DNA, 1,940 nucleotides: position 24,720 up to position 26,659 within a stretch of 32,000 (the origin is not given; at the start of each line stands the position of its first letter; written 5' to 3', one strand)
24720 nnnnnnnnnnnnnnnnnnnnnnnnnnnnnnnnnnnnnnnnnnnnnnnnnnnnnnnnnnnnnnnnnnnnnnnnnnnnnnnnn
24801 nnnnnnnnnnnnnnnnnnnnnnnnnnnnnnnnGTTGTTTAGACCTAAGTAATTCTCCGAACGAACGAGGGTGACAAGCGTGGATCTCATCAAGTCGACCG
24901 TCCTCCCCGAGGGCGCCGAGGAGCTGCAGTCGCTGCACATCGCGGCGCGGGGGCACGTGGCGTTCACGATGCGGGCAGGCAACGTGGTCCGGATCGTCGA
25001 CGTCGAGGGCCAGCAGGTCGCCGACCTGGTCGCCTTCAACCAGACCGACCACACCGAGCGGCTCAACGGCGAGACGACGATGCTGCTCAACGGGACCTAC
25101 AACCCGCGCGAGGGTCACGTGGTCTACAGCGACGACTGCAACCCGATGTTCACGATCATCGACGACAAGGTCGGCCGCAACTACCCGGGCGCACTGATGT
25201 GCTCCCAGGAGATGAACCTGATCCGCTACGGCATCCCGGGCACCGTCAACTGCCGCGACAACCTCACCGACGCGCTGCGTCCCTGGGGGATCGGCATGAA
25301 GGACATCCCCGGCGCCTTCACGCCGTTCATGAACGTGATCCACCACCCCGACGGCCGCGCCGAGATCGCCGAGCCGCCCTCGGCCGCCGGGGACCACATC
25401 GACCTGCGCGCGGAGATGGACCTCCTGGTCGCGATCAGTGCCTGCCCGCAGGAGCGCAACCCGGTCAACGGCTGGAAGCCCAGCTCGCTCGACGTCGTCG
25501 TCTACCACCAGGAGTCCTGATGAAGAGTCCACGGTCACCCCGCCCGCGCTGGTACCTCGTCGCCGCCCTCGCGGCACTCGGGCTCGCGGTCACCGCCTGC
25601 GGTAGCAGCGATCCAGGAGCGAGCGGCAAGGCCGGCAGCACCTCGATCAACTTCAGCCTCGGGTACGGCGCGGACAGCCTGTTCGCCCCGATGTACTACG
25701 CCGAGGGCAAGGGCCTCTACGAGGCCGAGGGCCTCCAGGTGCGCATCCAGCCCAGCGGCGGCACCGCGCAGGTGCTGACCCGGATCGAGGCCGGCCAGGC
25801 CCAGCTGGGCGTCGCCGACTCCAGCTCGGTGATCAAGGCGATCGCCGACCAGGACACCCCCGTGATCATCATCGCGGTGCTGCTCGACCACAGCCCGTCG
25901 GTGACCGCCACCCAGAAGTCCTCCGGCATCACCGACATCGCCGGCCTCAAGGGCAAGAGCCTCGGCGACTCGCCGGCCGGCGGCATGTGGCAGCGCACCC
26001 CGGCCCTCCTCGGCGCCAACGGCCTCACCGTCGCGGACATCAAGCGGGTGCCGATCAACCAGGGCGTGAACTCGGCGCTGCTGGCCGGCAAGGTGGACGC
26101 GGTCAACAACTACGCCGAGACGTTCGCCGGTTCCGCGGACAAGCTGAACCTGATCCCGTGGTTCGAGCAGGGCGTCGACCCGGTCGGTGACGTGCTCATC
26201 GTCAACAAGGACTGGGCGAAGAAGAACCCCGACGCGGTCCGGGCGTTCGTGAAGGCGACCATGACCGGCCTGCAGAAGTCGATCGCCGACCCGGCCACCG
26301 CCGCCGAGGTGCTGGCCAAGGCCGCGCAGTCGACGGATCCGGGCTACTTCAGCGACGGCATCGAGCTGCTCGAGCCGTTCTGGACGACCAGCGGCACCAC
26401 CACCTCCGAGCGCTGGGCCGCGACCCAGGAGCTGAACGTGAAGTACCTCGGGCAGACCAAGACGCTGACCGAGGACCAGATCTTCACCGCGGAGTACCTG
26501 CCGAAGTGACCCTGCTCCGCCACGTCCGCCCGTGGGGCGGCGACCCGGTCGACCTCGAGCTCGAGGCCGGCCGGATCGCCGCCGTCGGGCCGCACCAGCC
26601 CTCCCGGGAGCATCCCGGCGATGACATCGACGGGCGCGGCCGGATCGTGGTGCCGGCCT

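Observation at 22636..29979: Module B: a nine-gene coupled operon of amide/amidine hydrolases that matches no pathway I know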

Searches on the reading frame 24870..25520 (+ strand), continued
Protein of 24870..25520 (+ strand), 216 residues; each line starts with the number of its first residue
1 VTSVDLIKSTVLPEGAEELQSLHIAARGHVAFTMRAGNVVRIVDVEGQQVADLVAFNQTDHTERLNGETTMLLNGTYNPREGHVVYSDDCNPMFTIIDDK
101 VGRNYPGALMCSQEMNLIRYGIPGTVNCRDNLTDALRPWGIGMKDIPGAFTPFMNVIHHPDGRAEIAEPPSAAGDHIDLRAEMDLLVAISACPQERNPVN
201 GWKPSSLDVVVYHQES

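Call 77: search_protein_families(library=pfam, proteins=[L040:1255-3672:+, L087:10395-11369:+, L083:7004-8404:-, L081:6183-7568:-, L035:3285-4385:-], max_evalue=0.00001)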
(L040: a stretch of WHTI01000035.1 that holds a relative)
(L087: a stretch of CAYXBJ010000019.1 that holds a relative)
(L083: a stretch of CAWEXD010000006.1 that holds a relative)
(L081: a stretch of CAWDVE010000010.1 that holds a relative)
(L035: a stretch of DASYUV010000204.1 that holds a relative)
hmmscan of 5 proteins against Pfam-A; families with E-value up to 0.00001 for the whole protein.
L040:1255-3672:+ (806 aa): 3 families
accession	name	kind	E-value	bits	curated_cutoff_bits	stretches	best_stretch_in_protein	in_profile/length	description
PF20256.3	MoCoBD_2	-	7.6e-85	285.3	27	1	459-734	2-283/283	Molybdopterin cofactor-binding domain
PF02738.23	MoCoBD_1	-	2.9e-79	266.1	27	1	180-425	1-244/244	Molybdopterin cofactor-binding domain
PF01315.27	Ald_Xan_dh_C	-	3.2e-32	111.5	31.3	1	41-164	1-110/110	Aldehyde oxidase and xanthine dehydrogenase, a/b hammerhead domain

L087:10395-11369:+ (325 aa): 2 families
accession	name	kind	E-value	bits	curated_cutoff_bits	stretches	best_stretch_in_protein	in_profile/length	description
PF12146.15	Hydrolase_4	-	1.3e-13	51.3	27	1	105-211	6-115/239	Serine aminopeptidase, S33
PF00561.26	Abhydrolase_1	-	1.4e-08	35.2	25.8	1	104-224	1-118/245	alpha/beta hydrolase fold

L083:7004-8404:- (467 aa): 2 families
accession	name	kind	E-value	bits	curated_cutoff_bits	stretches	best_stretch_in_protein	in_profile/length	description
PF04055.27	Radical_SAM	-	4.8e-10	40.3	29.5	1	185-324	2-142/166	Radical SAM superfamily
PF02310.24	B12-binding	-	2.4e-08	34.3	32.1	1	13-124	4-120/121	B12 binding domain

L081:6183-7568:- (462 aa): 4 families
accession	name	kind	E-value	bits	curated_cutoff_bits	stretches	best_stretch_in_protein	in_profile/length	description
PF13535.11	ATP-grasp_4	-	1.6e-30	106.3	27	1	164-317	2-158/160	ATP-grasp domain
PF18603.7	LAL_C2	-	1e-17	64.6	29.4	1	355-430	2-77/78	L-amino acid ligase C-terminal domain 2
PF18130.6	ATPgrasp_N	-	1.8e-08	35.3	27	1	43-116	3-79/81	ATP-grasp N-terminal domain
PF01071.24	GARS_A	-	1.4e-06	28.8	27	1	129-238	2-106/194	Phosphoribosylglycinamide synthetase, ATP-grasp (A) domain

L035:3285-4385:- (367 aa): 0 families

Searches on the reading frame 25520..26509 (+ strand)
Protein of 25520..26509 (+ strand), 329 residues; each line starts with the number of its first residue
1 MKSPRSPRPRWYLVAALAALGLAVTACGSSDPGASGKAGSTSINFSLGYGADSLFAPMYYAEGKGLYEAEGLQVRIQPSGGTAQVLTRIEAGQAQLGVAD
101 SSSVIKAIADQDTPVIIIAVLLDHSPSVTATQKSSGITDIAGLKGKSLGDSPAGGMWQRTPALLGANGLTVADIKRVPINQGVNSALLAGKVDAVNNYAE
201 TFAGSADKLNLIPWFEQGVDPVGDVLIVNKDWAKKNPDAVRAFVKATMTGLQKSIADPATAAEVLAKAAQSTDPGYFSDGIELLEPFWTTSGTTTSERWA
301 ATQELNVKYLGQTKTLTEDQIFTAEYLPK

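Call 7: search_protein_families(library=pfam, proteins=[window:25520-26509:+])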
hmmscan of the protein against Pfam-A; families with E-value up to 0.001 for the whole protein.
window:25520-26509:+ (329 aa): 5 families
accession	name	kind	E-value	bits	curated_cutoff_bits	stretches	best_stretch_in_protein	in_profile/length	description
PF09084.16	NMT1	-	8.5e-39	134.1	20.5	1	55-261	4-216/216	NMT1/THI5 like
PF12974.12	Phosphonate-bd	-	3.4e-07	30.3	27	1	68-253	25-218/242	ABC transporter, phosphonate, periplasmic substrate-binding protein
PF13379.11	NMT1_2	-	4.6e-07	30.4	24.7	1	46-264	9-247/252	NMT1-like family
PF16868.10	NMT1_3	-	4.7e-05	23.6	27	1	68-197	27-166/289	NMT1-like family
PF04069.17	OpuAC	-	0.00016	21.9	21.2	1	66-257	23-242/257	Substrate binding domain of ABC-type glycine betaine transport system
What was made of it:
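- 25520..26509 (+): G5: NMT1-type lipoprotein substrate-binding protein. NMT1, 8.5e-39 (call 7).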

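Call 8: search_protein_families(library=ncbifam, proteins=[window:25520-26509:+])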
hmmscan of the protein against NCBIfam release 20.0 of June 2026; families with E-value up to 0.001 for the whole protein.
window:25520-26509:+ (329 aa): 5 families
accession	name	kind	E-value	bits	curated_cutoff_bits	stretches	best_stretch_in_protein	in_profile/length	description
TIGR01728.1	SsuA_fam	subfamily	2.6e-15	56.4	163.5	1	48-272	4-234/290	aliphatic sulfonate ABC transporter substrate-binding protein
TIGR02122.1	TRAP_TAXI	subfamily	1.7e-09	37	84.35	1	14-205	9-204/320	TAXI family TRAP transporter solute-binding subunit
TIGR01729.1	taurine_ABC_bnd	equivalog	2.8e-09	36.8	304.25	1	221-260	180-219/300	taurine ABC transporter substrate-binding protein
NF040735.1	SBP_SaoX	equivalog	2.4e-06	26.9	300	1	47-268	7-232/330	ABC transporter substrate-binding subunit SaoX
NF008553.0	PRK11480.1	equivalog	0.00037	19.8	490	0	217-260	198-241/320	taurine ABC transporter substrate-binding protein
